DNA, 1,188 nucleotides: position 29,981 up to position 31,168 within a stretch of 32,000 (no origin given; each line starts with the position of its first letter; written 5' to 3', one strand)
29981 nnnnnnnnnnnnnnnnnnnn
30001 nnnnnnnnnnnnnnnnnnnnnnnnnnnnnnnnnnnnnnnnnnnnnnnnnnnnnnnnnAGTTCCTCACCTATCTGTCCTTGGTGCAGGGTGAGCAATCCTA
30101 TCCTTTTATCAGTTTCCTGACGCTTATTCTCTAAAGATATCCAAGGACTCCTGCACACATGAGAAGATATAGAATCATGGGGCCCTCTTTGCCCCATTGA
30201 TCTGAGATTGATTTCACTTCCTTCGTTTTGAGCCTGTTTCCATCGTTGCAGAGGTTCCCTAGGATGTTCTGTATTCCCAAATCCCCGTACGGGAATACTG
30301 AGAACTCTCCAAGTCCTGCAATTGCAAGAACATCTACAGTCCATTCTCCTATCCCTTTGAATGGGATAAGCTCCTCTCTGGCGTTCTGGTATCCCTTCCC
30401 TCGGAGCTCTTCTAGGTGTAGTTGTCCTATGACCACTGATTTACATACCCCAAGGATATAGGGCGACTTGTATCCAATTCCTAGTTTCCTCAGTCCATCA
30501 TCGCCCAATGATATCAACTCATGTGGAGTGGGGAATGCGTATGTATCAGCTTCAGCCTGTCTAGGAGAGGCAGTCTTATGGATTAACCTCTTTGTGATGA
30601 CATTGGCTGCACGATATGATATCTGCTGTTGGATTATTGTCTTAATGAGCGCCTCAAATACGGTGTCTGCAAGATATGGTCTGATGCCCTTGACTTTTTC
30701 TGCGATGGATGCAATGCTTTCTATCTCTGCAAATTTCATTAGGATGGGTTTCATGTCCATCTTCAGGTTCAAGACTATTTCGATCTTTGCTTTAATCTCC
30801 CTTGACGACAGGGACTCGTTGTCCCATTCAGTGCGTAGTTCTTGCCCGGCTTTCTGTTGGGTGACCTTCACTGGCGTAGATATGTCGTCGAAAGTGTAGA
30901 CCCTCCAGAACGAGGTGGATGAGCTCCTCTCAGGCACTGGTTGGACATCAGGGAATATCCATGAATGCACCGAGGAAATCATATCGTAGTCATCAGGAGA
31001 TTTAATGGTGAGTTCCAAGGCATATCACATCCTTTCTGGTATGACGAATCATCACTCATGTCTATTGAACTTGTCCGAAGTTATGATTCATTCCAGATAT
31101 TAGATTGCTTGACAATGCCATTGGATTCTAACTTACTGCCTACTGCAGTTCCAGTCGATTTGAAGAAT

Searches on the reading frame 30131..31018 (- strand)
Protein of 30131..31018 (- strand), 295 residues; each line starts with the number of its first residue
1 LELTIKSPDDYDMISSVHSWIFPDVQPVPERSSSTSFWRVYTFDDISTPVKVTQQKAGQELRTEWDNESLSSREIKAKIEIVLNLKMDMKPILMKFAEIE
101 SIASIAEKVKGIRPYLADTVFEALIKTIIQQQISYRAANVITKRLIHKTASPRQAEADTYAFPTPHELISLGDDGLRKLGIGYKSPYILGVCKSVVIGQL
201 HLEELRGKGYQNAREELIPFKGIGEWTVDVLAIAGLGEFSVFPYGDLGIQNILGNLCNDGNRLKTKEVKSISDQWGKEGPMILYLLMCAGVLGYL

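Call 15: search_protein_families(library=pfam, proteins=[window:30131-31018:-], max_evalue=0.01)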
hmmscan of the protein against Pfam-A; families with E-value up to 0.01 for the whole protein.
window:30131-31018:- (295 aa): 1 family
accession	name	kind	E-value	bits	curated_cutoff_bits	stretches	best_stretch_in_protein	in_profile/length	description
PF00730.31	HhH-GPD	-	7e-13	49.3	26.2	1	125-275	1-105/108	HhH-GPD superfamily base excision DNA repair protein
